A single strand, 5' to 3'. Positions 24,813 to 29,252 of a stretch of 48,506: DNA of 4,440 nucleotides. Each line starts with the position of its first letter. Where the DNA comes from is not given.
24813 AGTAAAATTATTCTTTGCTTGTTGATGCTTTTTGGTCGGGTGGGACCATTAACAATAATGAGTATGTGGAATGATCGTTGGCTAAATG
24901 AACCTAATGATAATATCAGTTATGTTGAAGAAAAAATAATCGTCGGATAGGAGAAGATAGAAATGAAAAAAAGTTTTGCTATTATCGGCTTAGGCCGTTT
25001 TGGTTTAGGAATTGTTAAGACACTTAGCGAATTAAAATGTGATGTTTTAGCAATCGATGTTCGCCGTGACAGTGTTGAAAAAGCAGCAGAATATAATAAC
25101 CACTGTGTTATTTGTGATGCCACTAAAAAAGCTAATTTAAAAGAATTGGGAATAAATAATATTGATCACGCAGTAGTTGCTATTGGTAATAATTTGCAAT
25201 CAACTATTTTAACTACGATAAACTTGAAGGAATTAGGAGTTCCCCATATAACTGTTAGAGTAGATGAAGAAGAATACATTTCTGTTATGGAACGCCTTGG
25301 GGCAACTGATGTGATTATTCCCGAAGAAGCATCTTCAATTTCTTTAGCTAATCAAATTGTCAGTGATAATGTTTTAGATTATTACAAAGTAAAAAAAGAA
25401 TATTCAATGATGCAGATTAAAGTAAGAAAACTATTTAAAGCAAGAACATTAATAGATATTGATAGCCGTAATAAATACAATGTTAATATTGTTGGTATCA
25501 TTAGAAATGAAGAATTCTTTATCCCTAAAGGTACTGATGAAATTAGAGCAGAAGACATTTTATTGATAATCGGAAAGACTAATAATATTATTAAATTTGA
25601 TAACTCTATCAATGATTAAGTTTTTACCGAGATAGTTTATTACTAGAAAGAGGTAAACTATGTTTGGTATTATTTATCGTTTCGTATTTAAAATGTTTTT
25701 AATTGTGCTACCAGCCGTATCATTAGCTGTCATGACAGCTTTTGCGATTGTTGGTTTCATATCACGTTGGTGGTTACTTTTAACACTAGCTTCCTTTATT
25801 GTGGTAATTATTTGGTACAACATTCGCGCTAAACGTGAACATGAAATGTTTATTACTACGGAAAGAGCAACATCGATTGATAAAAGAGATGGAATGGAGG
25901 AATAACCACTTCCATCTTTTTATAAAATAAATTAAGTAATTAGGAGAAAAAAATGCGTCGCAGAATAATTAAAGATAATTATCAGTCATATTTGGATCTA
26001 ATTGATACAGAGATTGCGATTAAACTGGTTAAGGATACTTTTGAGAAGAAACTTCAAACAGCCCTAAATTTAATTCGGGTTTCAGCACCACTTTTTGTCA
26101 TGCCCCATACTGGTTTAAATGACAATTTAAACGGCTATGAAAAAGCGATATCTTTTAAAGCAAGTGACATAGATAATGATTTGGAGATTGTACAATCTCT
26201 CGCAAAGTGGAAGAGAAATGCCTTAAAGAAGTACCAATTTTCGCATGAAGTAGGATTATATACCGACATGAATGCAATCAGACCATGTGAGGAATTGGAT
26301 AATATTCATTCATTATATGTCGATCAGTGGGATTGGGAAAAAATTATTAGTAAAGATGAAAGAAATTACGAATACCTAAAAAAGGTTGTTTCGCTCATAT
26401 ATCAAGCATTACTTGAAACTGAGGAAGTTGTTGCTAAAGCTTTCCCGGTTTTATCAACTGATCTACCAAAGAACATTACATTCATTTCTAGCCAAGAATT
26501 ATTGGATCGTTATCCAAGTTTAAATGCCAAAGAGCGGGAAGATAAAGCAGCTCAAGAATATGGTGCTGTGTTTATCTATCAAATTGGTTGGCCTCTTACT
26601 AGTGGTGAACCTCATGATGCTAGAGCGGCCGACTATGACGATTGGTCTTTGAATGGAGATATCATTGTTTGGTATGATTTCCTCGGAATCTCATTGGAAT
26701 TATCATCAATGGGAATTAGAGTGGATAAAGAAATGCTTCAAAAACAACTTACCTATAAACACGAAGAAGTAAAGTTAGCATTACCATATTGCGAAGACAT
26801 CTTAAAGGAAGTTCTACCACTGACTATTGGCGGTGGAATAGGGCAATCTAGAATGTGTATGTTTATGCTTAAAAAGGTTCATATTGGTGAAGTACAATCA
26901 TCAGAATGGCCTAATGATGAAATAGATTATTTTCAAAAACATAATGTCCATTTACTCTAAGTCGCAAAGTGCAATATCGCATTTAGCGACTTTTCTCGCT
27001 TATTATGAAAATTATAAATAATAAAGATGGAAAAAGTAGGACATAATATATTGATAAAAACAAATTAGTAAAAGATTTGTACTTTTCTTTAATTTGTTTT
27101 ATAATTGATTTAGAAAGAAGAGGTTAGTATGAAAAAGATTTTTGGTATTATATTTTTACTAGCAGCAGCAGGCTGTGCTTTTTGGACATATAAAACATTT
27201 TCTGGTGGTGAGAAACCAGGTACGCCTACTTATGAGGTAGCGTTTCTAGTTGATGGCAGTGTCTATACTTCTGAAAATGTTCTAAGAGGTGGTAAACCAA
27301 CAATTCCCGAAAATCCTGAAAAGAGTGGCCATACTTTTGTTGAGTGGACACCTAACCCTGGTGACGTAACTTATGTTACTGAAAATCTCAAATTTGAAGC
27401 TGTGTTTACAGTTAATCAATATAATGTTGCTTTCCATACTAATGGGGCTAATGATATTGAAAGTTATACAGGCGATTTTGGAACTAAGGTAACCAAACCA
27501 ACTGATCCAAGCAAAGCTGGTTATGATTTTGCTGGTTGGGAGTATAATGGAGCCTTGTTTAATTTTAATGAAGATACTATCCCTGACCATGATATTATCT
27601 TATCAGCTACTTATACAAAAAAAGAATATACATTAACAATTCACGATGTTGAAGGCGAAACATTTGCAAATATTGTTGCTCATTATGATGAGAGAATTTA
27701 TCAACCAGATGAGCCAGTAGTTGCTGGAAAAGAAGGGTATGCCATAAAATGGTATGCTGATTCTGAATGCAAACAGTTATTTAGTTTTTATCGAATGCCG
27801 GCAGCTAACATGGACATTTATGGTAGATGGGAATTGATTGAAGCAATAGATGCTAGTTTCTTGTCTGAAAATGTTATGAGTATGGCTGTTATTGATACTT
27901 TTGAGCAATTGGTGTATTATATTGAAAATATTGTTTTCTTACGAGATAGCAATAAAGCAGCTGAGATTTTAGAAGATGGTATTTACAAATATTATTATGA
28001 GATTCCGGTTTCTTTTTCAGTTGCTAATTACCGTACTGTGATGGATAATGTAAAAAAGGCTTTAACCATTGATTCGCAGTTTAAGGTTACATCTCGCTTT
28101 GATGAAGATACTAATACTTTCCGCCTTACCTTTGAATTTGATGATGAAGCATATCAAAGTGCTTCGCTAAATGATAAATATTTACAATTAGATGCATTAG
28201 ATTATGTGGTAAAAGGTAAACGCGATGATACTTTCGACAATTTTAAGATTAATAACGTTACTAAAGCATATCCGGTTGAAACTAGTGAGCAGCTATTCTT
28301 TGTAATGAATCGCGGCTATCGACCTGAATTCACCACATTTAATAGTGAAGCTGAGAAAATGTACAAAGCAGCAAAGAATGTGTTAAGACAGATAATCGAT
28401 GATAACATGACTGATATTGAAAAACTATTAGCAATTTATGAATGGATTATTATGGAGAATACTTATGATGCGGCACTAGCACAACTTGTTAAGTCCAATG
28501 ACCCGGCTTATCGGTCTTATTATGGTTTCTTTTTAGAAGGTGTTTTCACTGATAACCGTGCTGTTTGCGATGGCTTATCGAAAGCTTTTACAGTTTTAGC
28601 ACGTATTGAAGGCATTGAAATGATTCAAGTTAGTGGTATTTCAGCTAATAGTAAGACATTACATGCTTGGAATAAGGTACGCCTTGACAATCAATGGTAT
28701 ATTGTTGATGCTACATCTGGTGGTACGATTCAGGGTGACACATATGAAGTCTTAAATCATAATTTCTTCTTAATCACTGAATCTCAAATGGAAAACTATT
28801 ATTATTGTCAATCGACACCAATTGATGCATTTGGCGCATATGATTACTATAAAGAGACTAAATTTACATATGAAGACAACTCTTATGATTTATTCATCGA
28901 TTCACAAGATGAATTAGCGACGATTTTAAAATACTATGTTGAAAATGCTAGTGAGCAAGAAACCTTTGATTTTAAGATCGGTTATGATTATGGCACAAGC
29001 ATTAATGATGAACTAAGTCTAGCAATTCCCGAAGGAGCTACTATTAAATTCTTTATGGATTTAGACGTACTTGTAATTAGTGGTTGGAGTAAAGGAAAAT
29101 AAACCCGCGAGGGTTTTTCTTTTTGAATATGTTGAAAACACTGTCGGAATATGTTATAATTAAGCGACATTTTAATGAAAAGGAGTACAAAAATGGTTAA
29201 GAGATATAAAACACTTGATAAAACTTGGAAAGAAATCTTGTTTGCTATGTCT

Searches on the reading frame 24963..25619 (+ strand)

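Call 34: search_protein_families(library=pfam, proteins=[window:24963-25619:+], max_evalue=0.001)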
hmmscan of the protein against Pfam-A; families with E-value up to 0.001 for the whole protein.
window:24963-25619:+ (218 aa): 3 families
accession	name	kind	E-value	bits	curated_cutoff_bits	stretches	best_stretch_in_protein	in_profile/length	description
PF02254.24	TrkA_N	-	8.5e-26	91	23.8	1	5-120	1-116/116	TrkA-N domain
PF02080.26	TrkA_C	-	2.8e-12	46.8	27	1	161-215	15-69/71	TrkA-C domain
PF02826.25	2-Hacid_dh_C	-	0.00088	19.1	25.1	0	2-46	36-80/178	D-isomer specific 2-hydroxyacid dehydrogenase, NAD binding domain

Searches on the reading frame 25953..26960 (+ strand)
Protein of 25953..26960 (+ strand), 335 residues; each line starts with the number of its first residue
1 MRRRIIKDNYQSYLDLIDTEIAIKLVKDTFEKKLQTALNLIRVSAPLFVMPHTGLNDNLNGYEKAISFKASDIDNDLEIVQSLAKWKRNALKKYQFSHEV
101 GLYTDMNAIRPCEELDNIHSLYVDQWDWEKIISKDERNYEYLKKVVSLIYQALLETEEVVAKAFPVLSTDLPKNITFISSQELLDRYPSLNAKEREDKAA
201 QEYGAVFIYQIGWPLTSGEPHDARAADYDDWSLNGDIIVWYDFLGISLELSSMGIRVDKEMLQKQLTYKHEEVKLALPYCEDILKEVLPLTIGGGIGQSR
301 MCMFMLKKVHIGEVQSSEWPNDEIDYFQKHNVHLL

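Call 34: search_protein_families(library=pfam, proteins=[window:25953-26960:+], max_evalue=0.001)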
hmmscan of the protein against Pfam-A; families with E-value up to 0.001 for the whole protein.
window:25953-26960:+ (335 aa): 2 families
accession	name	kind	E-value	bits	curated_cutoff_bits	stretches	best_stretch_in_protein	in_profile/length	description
PF03590.20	AsnA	-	1.7e-103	345.8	27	1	21-244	2-226/228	Aspartate-ammonia ligase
PF00152.25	tRNA-synt_2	-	2.9e-06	27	25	1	113-315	104-302/308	tRNA synthetases class II (D, K and N)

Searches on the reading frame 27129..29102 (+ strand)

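Call 34: search_protein_families(library=pfam, proteins=[window:27129-29102:+], max_evalue=0.001)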
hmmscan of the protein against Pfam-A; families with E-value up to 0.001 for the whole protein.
window:27129-29102:+ (657 aa): 2 families
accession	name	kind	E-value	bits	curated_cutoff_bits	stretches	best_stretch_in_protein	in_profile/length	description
PF09479.16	Flg_new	-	1.8e-20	73.2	27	2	98-160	1-64/65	Listeria-Bacteroides repeat domain (List_Bact_rpt)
PF01841.26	Transglut_core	-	2.1e-12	47.7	23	1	418-528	3-108/108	Transglutaminase-like superfamily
